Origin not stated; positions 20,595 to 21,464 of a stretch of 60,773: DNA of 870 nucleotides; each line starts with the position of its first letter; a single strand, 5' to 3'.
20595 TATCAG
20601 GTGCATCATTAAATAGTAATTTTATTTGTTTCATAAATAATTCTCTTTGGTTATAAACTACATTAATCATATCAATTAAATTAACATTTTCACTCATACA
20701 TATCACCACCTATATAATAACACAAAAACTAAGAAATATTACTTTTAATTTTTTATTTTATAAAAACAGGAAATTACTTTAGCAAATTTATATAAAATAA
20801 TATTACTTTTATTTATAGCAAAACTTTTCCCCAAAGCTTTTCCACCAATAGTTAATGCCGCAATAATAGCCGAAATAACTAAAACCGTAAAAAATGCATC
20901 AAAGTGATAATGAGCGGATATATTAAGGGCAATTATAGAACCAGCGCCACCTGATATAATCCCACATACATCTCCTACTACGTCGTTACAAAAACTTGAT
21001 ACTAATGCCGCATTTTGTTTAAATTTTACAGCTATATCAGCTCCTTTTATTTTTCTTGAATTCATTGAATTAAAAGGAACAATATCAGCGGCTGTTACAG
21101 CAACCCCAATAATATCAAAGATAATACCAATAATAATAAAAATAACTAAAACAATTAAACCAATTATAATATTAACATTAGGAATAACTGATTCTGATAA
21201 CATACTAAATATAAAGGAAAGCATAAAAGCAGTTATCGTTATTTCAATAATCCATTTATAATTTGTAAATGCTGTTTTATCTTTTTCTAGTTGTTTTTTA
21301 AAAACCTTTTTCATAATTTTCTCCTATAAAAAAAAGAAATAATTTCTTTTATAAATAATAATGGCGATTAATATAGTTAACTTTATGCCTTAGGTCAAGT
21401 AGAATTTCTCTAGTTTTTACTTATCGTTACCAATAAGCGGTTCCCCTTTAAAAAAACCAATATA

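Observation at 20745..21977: ~600-nt ornate RNA candidate with an adjacent 4-TM DxxxD protein: OLE/OapA-like ribonucleoprotein locus in an unusual context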

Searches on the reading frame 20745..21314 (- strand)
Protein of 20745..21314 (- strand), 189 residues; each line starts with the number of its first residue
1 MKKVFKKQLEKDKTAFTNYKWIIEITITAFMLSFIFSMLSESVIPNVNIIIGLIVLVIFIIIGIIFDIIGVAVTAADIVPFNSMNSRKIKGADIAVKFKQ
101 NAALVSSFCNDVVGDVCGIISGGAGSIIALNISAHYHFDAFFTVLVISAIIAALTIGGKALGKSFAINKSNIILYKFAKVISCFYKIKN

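Call 4: search_protein_families(library=pfam, proteins=[window:20745-21314:-], max_evalue=0.01)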
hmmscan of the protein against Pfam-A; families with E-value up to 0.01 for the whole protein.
window:20745-21314:- (189 aa): 0 families

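Call 5: search_protein_families(library=ncbifam, proteins=[window:20745-21314:-], max_evalue=0.01)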
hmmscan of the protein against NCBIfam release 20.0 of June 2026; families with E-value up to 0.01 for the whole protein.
window:20745-21314:- (189 aa): 0 families

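Call 7: find_homologous_proteins(query=window:20745-21314:-)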
Query window:20745-21314:- (189 aa): 7585 proteins with E <= 0.001 among 8000 candidates; the best 120 are listed.
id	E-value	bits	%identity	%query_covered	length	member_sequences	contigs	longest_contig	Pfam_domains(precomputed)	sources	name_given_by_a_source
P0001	1.7e-109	382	100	100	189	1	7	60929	-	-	-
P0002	2.3e-94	332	84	99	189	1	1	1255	-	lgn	-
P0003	1.2e-93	330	83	99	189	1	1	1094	-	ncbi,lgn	-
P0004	1.1e-92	327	84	99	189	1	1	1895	-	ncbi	-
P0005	6.1e-92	324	82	99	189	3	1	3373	-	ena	-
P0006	6.8e-92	324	82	99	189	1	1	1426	-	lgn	-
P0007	6.5e-91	321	78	99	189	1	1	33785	-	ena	-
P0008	2.7e-89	316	79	99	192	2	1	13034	-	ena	-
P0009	9.3e-88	311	76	100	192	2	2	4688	-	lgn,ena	-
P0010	5.1e-80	286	73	99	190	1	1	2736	-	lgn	-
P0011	2.0e-76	274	71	99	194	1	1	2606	-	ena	-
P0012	1.3e-75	271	73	90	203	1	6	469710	-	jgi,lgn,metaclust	metaclust:\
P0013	3.2e-75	270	70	99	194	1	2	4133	-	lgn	-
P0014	7.9e-75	269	69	99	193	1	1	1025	-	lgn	-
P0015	7.7e-74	265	67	99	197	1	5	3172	PF01595.26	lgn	-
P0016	1.1e-73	265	67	99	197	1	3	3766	PF01595.26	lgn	-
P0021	2.8e-73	264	66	99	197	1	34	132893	-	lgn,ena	-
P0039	8.4e-72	259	66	98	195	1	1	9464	PF01595.26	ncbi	-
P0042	1.1e-71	258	69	90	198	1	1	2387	PF01595.26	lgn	-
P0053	1.4e-70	255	64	98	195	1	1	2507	PF01595.26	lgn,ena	-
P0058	2.0e-70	254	67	98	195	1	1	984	PF01595.26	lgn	-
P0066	3.0e-70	254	62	99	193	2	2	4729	PF01595.26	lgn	-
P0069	3.5e-70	254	67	90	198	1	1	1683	PF01595.26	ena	-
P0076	8.9e-70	252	62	98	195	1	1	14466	PF01595.26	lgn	-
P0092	5.4e-69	250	63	98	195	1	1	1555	PF01595.26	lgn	-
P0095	8.4e-69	249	64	90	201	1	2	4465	PF01595.26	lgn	-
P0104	3.2e-68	247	61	98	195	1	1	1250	PF01595.26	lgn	-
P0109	5.8e-68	246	63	98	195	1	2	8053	PF01595.26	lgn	-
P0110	5.8e-68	246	60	98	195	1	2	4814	PF01595.26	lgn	-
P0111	6.6e-68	246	63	99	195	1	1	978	PF01595.26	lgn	-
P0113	7.7e-68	246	60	99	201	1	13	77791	-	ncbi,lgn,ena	-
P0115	7.9e-68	246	66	92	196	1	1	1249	PF01595.26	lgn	-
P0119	1.1e-67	245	63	99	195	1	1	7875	PF01595.26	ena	-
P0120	1.1e-67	245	62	98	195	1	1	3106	PF01595.26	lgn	-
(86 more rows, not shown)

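Call 14: search_solved_structures(query=window:20745-21314:-, max_evalue=10, show_alignments=2)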
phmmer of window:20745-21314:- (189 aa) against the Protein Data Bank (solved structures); distinct sequences matched with E-value up to 10: 0.

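Call 15: find_encoding_contigs(protein=window:20745-21314:-, flank=10000, max_places=6)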
Protein window:20745-21314:- (189 aa): 9 contigs read that carry it; 6 places shown.
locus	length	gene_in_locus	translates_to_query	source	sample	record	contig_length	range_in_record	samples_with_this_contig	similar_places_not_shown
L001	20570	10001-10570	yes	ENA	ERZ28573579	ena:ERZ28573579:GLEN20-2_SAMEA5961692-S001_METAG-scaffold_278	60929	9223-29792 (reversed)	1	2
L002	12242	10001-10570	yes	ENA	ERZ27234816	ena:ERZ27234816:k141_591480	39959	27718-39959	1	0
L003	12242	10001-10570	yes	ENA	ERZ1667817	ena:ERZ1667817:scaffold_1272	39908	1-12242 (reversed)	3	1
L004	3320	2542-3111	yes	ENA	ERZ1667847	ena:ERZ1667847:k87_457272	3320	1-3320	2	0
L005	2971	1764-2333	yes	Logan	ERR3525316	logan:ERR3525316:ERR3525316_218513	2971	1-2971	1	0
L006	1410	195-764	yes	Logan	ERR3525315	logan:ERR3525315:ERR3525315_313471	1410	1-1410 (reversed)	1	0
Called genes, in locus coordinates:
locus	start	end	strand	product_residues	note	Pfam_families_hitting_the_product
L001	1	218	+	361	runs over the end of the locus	PF01098:FTSW_RODA_SPOVE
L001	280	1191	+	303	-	PF10543:ORF6N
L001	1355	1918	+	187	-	-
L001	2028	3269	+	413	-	PF08486:SpoIID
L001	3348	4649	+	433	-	PF01225:Mur_ligase, PF08245:Mur_ligase_M, PF02875:Mur_ligase_C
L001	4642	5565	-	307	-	PF11858:DUF3378, PF01351:RNase_HII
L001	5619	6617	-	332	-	PF01458:SUFBD_core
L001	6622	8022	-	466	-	PF19295:SufBD_N, PF01458:SUFBD_core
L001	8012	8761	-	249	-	PF02463:SMC_N, PF00005:ABC_tran, PF13304:AAA_21 (faint)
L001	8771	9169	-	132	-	PF02082:Rrf2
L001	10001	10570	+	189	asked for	-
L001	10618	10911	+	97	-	-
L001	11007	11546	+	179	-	PF10628:CotE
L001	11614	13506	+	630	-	PF07963:N_methyl (weak)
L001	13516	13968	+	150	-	-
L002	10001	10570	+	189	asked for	-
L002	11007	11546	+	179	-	PF10628:CotE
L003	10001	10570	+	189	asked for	-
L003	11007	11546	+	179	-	PF10628:CotE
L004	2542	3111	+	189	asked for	-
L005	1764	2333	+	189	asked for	-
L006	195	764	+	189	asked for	-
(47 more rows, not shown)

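Call 16: find_related_loci(query=window:20745-21314:-, collection=genome_contigs, flank=6000)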
Query window:20745-21314:- (189 aa) in genome_contigs; peptide patterns used: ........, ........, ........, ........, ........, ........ (x = any residue, [..] = any of these).
260 stretches matched a pattern; 7 encode a relative of the query (tblastn E <= 1e-3); 7 distinct loci.
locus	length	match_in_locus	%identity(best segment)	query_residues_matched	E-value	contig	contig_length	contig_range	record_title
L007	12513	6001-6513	69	18-188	6e-68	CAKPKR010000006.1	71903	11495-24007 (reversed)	MAG: uncultured Bacilli bacterium isolate REFINED_METABAT215_TOP10_CONTIGS_1500_ASSEMBLY_K77_MERGED__Hadza_MoBio_hadza-E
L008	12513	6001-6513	68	18-188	3e-67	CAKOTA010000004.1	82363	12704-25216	MAG: uncultured Bacilli bacterium isolate REFINED_METABAT215_TOP10_CONTIGS_1500_ASSEMBLY_K77_MERGED__Hadza_MoBio_hadza-E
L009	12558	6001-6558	54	3-188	2e-63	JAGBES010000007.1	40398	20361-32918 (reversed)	MAG: Bacilli bacterium isolate RGIG9051 Water_deer_Rectum-4__c339, whole genome shotgun sequence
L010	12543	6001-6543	55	8-188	2e-63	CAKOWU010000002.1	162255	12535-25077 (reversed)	MAG: uncultured Bacilli bacterium isolate REFINED_METABAT215_TOP10_CONTIGS_1500_ASSEMBLY_K77_MERGED__Hadza_MoBio_hadza-E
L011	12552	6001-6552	54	3-186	3e-62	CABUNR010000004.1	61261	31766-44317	MAG TPA_asm: uncultured Firmicutes bacterium isolate MGYG-HGUT-04175 genome assembly, contig: GUT_GENOME258596_4, whole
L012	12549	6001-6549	56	7-189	1e-52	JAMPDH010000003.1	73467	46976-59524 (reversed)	MAG: Clostridium sp. isolate NALB_7821b_8 Scaffold_#3__SCF_003___73467_bp, whole genome shotgun sequence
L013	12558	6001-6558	54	3-188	1e-46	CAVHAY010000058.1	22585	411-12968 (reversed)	Clostridia bacterium isolate H07681-L1_cleanbin_000061 genome assembly, contig: Spades_H07681-L1_contig_1370, whole geno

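Call 32: search_protein_families(library=pfam, proteins=[window:20745-21314:-, P0015, P0039, L012:5980-6552:+, L007:5935-6516:+], max_evalue=10)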
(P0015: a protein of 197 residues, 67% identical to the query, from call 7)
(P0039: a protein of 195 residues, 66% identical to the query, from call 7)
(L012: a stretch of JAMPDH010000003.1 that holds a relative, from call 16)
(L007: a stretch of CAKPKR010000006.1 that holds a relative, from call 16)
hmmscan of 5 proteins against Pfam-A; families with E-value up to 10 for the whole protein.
window:20745-21314:- (189 aa): 0 families

P0015 (197 aa): 2 families
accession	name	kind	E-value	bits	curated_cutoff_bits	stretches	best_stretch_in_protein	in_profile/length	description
PF01595.25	CNNM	-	1.5e-05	25.2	28.4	1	62-195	1-130/181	Cyclin M transmembrane N-terminal domain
PF20443.3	LAP1_N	-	0.29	11.2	25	1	2-37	196-234/239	Lamina-associated polypeptide 1, N-terminal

P0039 (195 aa): 4 families
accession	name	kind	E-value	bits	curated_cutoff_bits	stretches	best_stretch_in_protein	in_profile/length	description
PF01595.25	CNNM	-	2.3e-05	24.6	28.4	1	61-193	2-130/181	Cyclin M transmembrane N-terminal domain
PF06687.17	SUR7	-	0.023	14.8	29.6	1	15-80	96-160/201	SUR7/PalI family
PF20990.2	DUF2207_C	-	0.35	11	33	1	7-71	117-184/247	Predicted membrane protein (DUF2207) C-terminal domain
PF12304.13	BCLP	-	0.52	10.3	29.4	1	105-174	32-100/184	Beta-casein like protein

L012:5980-6552:+ (191 aa): 5 families
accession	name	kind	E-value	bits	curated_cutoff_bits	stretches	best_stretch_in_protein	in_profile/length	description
PF01595.25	CNNM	-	0.00052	20.2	28.4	1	55-188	1-130/181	Cyclin M transmembrane N-terminal domain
PF03348.21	Serinc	-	0.0044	16.5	24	1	6-67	97-156/434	Serine incorporator (Serinc)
PF00487.30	FA_desaturase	-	0.24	11.6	29.7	1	4-70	119-182/253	Fatty acid desaturase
PF05814.16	Ac76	-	1.3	9.6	22.5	1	27-91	3-64/83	Orf76 (Ac76)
PF19853.4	DUF6328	-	8.4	6.9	26.3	1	19-65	91-139/142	Family of unknown function (DUF6328)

L007:5935-6516:+ (193 aa): 3 families
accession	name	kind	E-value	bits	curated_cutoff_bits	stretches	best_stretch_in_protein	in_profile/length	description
PF01595.25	CNNM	-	0.00047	20.3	28.4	1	60-191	2-129/181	Cyclin M transmembrane N-terminal domain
PF09610.15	Myco_arth_vir_N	-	0.053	14.2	22.4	1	144-163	9-28/32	Mycoplasma virulence signal region (Myco_arth_vir_N)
PF20990.2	DUF2207_C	-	1.4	9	33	1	9-69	122-184/247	Predicted membrane protein (DUF2207) C-terminal domain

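Call 38: predict_structure(alignment_id=A2)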
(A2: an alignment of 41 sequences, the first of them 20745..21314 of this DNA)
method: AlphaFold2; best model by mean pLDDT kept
length: 189 residues; sequences in the alignment: 41
mean_pLDDT: 75.0   pTM: 0.65
mean pLDDT of the five models: 75.0, 73.8, 73.5, 70.2, 66.9
residues with pLDDT >= 90: 0; 70-90: 142; 50-70: 34; < 50: 13
segments of 3 or more residues with pLDDT < 50: 1-3, 12-14, 43-45
pLDDT, mean of each block of 10 residues (from residue 1): 52 56 71 62 56 77 86 86 83 87 86 78 76 79 82 83 78 85 65
secondary structure, 60 per line:
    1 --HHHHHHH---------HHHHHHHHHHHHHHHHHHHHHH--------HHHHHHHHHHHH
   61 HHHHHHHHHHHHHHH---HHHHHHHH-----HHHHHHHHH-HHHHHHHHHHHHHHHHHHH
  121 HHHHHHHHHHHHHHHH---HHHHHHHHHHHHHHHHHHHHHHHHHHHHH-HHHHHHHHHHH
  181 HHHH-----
elements in order: H3-9 H19-40 H49-75 H79-86 H92-100 H102-136 H140-168 H170-184

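Call 41: fold_search(model_id=the predicted structure, library=pdb)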
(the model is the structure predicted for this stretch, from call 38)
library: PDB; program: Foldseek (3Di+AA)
matches with E <= 10: 240; with E <= 0.001: 0
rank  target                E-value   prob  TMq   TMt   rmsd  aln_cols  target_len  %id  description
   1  7m1t_B                8.9e-03  1.00  0.49  0.31   5.3       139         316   16  Crystal structure of an archaeal CNNM, MtCorB, with C-terminal deletion in complex with Mg2+-ATP (released 2021-06-16)
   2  7m1t_A                1.5e-02  1.00  0.58  0.36   3.1       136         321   14  Crystal structure of an archaeal CNNM, MtCorB, with C-terminal deletion in complex with Mg2+-ATP (released 2021-06-16)
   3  7m1u_A                5.2e-02  1.00  0.57  0.37   3.4       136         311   13  Crystal structure of an archaeal CNNM, MtCorB, R235L mutant with C-terminal deletion (released 2021-06-16)
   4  7m1u_B                1.5e-01  1.00  0.53  0.35   3.9       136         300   12  Crystal structure of an archaeal CNNM, MtCorB, R235L mutant with C-terminal deletion (released 2021-06-16)
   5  7cfg                  4.4e-01  0.97  0.46  0.54   5.7       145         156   14  Structure of the transmembrane domain of the bacterial CNNM/CorC family Mg2+ transporter in complex with Mg2+ (released 2021-02-24)
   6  7cff                  9.6e-01  0.95  0.48  0.57   5.4       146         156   14  Structure of the thermostabilized transmembrane domain of the bacterial CNNM/CorC family Mg2+ transporter in complex wit (released 2021-02-24)
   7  4ry2_A                9.6e-01  0.25  0.27  0.12  12.4       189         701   13  Crystal structure of the peptidase-containing ABC transporter PCAT1 (released 2015-07-22)
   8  8ipr_A                1.1e+00  0.41  0.33  0.16  10.7       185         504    9  Cryo-EM structure of heme transporter CydDC from Mycobacterium smegmatis in the outward facing ATP bound state (released 2023-06-14)
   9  5l22_B                1.2e+00  0.20  0.27  0.13  13.1       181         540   12  PrtD T1SS ABC transporter (released 2017-03-08)
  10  6v9z_A                1.2e+00  0.21  0.28  0.11  12.3       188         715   15  Cryo-EM structure of PCAT1 bound to its CtA peptide substrate (released 2020-01-22)
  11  4ry2_B                1.4e+00  0.41  0.38  0.14  11.2       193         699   13  Crystal structure of the peptidase-containing ABC transporter PCAT1 (released 2015-07-22)
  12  8vp6_A                1.5e+00  0.18  0.26  0.12  12.4       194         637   13  Cryo-EM structure of the ABC transporter PCAT1 bound with Mg_class_2 (released 2024-10-30)
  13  8vp5_B                1.6e+00  0.33  0.35  0.13  14.4       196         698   12  Cryo-EM structure of the ABC transporter PCAT1 bound with ADP and Substrate (released 2024-10-30)
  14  2hyd_A                1.7e+00  0.14  0.25  0.12  10.7       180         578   14  Multidrug ABC transporter SAV1866 (released 2006-09-05)
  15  6b2z_M                1.8e+00  0.11  0.24  0.19  14.8       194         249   14  Cryo-EM structure of the dimeric FO region of yeast mitochondrial ATP synthase (released 2017-11-08)
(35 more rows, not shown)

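Call 42: find_encoding_contigs(protein=P0012, flank=6000, max_places=1)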
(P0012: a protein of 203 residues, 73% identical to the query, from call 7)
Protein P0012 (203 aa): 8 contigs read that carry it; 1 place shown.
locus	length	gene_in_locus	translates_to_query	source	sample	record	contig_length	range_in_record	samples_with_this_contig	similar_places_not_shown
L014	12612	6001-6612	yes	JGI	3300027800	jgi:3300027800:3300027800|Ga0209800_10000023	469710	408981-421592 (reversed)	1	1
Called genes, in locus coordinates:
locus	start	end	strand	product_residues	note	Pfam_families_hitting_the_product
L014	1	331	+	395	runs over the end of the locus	-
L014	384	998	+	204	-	PF02677:QueH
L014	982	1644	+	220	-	-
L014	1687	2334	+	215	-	-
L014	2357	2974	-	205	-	PF01726:LexA_DNA_bind, PF00717:Peptidase_S24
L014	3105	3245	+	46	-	-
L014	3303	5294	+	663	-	PF00456:Transketolase_N, PF02779:Transket_pyr, PF02780:Transketolase_C (weak), PF22613:Transketolase_C_1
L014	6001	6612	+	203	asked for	-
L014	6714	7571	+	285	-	PF14903:WG_beta_rep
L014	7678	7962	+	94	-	PF00886:Ribosomal_S16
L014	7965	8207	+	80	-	PF13083:KH_KhpA-B, PF26594:KH_NusA_2nd (weak)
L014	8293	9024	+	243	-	PF20434:BD-FAE (weak), PF12146:Hydrolase_4, PF00561:Abhydrolase_1, PF12697:Abhydrolase_6, PF20408:Abhydrolase_11 (faint)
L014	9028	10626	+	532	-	-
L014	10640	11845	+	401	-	PF01820:Dala_Dala_lig_N, PF01071:GARS_A (faint), PF02222:ATP-grasp (weak), PF02786:CPSase_L_D2, PF07478:Dala_Dala_lig_C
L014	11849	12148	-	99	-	-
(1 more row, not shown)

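Call 43: find_encoding_contigs(protein=P0021, flank=6000, max_places=1)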
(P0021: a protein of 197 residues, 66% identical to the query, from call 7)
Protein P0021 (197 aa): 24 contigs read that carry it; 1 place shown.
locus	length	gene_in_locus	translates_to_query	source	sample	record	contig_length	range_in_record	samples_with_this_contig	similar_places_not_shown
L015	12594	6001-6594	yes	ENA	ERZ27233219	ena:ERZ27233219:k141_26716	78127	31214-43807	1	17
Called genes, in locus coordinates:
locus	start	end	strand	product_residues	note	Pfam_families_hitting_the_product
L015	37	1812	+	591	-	PF02518:HATPase_c, PF13589:HATPase_c_3, PF01119:DNA_mis_repair, PF08676:MutL_C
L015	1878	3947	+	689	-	PF03412:Peptidase_C39, PF13529:Peptidase_C39_2 (faint), PF00664:ABC_membrane, PF00005:ABC_tran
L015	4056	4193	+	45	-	-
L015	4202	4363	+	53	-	-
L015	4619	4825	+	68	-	PF01165:Ribosomal_S21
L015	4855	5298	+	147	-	PF09424:YqeY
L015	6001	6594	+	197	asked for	-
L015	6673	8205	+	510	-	-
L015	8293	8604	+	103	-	-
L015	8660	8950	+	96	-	-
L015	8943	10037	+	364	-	PF04055:Radical_SAM, PF06969:HemN_C (weak)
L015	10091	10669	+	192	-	-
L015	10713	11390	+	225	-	PF02223:Thymidylate_kin, PF01712:dNK (weak)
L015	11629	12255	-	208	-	-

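Call 44: find_encoding_contigs(protein=P0113, flank=6000, max_places=1)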
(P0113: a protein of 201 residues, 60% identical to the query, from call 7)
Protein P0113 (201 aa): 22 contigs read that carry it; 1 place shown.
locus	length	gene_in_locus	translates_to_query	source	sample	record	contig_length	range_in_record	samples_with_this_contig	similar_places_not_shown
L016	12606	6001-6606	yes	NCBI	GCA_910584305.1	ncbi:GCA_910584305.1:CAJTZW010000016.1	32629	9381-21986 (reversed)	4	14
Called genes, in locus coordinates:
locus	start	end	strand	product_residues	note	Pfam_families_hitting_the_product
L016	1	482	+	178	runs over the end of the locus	PF00753:Lactamase_B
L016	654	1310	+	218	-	PF00072:Response_reg, PF00486:Trans_reg_C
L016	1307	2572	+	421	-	PF00512:HisKA, PF02518:HATPase_c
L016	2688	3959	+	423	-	PF13375:RnfC_N, PF01512:Complex1_51K, PF13183:Fer4_8 (faint), PF13534:Fer4_17 (faint), PF12838:Fer4_7, PF13187:Fer4_9 (weak), PF13237:Fer4_10, PF14697:Fer4_21 (weak), +4 more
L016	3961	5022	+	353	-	PF03116:NQR2_RnfD_RnfE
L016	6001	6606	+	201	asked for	-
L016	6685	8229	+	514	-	-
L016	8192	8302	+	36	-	-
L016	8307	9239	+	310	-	-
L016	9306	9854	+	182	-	PF10628:CotE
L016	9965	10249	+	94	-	PF00886:Ribosomal_S16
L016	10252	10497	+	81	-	PF13083:KH_KhpA-B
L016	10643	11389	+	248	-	PF20434:BD-FAE (weak), PF12146:Hydrolase_4, PF20408:Abhydrolase_11 (faint), PF00561:Abhydrolase_1, PF12697:Abhydrolase_6, PF00561:Abhydrolase_1 (weak)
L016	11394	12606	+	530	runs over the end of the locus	PF08245:Mur_ligase_M, PF02875:Mur_ligase_C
